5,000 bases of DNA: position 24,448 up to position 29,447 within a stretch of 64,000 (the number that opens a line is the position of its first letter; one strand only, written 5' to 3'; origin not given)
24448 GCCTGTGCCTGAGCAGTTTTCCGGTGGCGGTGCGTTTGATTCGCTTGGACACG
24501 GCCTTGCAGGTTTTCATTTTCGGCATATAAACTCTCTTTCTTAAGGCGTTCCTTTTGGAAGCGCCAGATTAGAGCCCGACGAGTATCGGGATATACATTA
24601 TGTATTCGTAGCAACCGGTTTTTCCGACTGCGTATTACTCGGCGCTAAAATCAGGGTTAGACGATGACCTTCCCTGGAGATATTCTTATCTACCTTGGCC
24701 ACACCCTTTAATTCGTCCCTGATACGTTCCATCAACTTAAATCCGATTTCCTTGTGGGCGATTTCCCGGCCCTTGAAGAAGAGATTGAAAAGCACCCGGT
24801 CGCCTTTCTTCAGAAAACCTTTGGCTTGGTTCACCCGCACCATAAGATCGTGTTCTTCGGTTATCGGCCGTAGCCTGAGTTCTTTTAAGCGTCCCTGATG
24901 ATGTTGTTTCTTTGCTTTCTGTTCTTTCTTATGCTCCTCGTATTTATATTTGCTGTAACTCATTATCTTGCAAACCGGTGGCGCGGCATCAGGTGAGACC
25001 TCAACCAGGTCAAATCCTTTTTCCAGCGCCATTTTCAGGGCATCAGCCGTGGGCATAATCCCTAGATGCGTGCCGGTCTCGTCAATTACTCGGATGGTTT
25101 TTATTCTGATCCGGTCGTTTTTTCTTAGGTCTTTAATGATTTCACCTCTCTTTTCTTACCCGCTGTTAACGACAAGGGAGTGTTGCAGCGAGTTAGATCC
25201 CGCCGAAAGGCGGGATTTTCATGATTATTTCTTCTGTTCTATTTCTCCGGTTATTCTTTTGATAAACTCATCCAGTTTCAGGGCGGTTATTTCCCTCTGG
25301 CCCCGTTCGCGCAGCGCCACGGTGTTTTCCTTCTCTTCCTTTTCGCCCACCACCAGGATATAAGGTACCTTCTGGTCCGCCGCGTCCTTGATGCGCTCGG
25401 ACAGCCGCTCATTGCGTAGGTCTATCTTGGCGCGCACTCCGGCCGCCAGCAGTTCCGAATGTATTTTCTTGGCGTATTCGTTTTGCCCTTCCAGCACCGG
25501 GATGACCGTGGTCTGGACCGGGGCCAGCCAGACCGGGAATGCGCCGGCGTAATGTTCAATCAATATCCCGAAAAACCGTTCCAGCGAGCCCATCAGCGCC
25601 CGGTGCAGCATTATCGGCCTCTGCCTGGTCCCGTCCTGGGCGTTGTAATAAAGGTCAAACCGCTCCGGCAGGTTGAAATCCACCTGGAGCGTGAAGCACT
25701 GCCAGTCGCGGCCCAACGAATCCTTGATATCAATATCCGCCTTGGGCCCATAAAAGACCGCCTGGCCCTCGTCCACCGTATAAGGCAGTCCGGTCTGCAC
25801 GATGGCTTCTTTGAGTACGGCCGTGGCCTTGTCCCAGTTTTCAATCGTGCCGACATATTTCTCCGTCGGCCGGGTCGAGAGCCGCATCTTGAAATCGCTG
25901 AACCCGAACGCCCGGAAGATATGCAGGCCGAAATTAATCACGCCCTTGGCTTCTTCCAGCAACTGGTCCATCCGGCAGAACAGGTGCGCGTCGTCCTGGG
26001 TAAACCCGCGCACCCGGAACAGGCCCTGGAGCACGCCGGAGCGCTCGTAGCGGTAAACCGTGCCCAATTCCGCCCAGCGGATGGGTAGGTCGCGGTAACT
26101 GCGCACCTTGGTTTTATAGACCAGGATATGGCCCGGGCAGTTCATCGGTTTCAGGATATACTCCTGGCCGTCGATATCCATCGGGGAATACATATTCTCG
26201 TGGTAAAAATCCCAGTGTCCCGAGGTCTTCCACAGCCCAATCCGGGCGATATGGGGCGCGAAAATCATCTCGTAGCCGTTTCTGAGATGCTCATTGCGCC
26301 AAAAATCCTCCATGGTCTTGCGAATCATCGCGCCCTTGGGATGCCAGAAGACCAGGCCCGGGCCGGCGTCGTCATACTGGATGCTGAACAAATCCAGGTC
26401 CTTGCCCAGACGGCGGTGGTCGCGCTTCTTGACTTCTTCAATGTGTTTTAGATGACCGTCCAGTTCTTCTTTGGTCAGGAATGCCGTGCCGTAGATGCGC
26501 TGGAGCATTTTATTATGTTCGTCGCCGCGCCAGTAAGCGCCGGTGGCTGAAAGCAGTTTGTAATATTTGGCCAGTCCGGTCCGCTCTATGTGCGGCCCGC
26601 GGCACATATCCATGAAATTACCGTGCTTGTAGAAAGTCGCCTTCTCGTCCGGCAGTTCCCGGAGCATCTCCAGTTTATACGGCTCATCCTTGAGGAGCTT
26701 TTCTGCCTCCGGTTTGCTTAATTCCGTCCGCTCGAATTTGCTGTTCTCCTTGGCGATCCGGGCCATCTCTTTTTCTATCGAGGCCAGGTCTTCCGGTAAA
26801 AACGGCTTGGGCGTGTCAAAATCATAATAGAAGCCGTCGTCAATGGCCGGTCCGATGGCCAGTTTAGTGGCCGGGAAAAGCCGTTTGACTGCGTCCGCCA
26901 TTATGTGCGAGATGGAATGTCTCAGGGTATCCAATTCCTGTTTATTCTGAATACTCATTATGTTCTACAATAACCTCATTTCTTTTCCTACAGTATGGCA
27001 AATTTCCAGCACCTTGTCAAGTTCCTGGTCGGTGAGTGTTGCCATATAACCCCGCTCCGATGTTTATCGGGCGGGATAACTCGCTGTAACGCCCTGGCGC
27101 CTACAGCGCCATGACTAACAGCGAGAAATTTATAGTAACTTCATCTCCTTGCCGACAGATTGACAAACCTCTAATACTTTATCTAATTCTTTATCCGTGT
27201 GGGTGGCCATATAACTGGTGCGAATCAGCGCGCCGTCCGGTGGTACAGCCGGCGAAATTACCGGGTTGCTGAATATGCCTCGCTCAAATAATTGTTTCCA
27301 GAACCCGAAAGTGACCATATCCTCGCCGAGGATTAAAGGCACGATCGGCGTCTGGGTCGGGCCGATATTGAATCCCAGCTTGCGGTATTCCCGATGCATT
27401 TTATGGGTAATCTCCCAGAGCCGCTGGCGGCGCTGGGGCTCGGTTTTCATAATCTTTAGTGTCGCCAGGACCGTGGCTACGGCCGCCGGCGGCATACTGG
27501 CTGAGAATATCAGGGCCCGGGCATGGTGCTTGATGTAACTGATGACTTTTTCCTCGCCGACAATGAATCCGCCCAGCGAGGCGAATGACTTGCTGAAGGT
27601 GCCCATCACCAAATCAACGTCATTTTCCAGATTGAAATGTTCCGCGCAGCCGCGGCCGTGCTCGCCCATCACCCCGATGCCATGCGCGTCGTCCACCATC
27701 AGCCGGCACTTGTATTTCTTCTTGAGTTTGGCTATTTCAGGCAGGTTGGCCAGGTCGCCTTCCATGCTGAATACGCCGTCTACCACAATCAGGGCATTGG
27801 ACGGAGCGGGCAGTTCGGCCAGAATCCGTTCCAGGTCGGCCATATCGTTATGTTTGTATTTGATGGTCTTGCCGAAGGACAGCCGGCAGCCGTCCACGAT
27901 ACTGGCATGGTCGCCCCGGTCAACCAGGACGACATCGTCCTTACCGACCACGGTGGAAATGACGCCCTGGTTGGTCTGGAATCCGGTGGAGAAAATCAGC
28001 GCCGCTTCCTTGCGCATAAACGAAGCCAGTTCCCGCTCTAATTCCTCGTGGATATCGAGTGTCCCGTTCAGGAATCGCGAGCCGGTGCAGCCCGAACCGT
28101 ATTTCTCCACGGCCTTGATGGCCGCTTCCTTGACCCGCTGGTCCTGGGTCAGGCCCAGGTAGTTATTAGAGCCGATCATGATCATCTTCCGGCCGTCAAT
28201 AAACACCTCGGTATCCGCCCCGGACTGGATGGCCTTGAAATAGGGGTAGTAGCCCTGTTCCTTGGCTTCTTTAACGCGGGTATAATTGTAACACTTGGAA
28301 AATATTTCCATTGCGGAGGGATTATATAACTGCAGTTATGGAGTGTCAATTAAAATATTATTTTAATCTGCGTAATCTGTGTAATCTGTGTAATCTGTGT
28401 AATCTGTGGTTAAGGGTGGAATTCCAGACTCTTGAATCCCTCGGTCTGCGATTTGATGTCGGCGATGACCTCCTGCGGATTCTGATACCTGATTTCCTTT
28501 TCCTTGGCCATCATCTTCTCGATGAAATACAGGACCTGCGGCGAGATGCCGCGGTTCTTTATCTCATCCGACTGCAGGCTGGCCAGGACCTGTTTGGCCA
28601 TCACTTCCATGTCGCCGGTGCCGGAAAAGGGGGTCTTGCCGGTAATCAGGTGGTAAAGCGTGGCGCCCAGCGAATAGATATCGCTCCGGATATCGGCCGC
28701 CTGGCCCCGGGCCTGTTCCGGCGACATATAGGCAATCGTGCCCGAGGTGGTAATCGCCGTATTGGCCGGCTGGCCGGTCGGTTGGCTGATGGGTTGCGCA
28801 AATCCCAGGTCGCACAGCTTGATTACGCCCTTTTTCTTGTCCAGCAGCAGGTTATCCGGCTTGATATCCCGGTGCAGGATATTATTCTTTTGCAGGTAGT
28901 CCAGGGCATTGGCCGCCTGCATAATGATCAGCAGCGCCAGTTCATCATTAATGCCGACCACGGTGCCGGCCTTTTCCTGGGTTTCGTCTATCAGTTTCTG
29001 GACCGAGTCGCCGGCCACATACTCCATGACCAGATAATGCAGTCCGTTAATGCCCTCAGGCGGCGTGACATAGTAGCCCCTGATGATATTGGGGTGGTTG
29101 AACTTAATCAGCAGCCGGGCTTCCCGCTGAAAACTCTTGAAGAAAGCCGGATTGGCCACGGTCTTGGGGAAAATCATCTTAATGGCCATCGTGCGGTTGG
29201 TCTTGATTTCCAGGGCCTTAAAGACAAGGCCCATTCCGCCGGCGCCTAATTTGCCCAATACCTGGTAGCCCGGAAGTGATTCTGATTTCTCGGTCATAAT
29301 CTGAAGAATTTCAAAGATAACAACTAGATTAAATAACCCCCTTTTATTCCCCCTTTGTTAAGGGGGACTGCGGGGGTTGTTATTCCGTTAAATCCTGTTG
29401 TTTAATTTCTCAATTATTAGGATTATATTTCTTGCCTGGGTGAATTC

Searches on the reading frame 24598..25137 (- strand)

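Call 71: search_protein_families(library=pfam, proteins=[window:24598-25137:-])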
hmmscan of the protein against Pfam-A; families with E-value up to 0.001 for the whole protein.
window:24598-25137:- (179 aa): 2 families
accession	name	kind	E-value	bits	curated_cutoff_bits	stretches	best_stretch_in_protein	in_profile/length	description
PF05198.21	IF3_N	-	1.7e-30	105.5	26.9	1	7-75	2-70/70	Translation initiation factor IF-3, N-terminal domain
PF00707.27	IF3_C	-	4.2e-27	94.4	34.8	1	84-166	3-85/86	Translation initiation factor IF-3, C-terminal domain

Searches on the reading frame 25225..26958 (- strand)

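Call 71: search_protein_families(library=pfam, proteins=[window:25225-26958:-])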
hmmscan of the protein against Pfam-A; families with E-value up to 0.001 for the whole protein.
window:25225-26958:- (577 aa): 3 families
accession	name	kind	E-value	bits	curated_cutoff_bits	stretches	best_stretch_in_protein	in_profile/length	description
PF00587.30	tRNA-synt_2b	-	4.7e-44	151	29.3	1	264-470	8-179/179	tRNA synthetase class II core domain (G, H, P, S and T)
PF03129.25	HGTP_anticodon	-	1.9e-22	79.7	21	1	482-570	1-92/94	Anticodon binding domain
PF07973.19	tRNA_SAD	-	5.7e-13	49.1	24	1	108-156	2-44/44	Threonyl and Alanyl tRNA synthetase second additional domain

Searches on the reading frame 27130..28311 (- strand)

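Call 29: search_protein_families(library=pfam, proteins=[window:27130-28311:-])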
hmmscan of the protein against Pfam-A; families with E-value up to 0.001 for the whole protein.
window:27130-28311:- (393 aa): 3 families
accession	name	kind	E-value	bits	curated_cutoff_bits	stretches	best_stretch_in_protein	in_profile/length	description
PF00155.27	Aminotran_1_2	-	3.5e-61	207.8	19.7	1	42-381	2-359/361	Aminotransferase class I and II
PF01212.27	Beta_elim_lyase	-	2.3e-05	24.3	27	1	90-265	36-224/288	Beta-eliminating lyase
PF01053.26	Cys_Met_Meta_PP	-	5.6e-05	22.3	27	1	78-213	47-179/381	Cys/Met metabolism PLP-dependent enzyme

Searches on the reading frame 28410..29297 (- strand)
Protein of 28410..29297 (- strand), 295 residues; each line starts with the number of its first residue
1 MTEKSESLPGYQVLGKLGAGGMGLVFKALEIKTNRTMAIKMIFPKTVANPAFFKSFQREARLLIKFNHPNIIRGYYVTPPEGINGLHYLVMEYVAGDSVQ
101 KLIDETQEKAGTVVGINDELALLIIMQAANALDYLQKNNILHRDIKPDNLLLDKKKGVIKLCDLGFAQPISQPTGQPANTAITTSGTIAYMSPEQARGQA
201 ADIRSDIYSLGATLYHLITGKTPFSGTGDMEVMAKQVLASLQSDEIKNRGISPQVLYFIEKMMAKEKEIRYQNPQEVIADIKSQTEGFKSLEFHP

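Call 71: search_protein_families(library=pfam, proteins=[window:28410-29297:-])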
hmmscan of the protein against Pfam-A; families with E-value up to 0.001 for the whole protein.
window:28410-29297:- (295 aa): 6 families
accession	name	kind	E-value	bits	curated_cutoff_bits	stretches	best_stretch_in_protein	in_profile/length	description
PF00069.31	Pkinase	-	4.9e-51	174.1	31.7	1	11-272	1-253/263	Protein kinase domain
PF07714.23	PK_Tyr_Ser-Thr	-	2.9e-33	115.7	23.1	1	14-270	4-248/258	Protein tyrosine and serine/threonine kinase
PF17667.7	Pkinase_fungal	-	6.1e-06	25.6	24.1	1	118-209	284-378/387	Fungal protein kinase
PF14531.12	Kinase-like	-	7e-05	22.7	25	1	100-164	126-189/289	Kinase-like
PF01636.29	APH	-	0.0003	21.1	23.2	0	130-159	156-192/239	Phosphotransferase enzyme family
PF03109.22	ABC1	-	0.0006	19.5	22.9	0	85-173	141-220/244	ABC1 atypical kinase-like domain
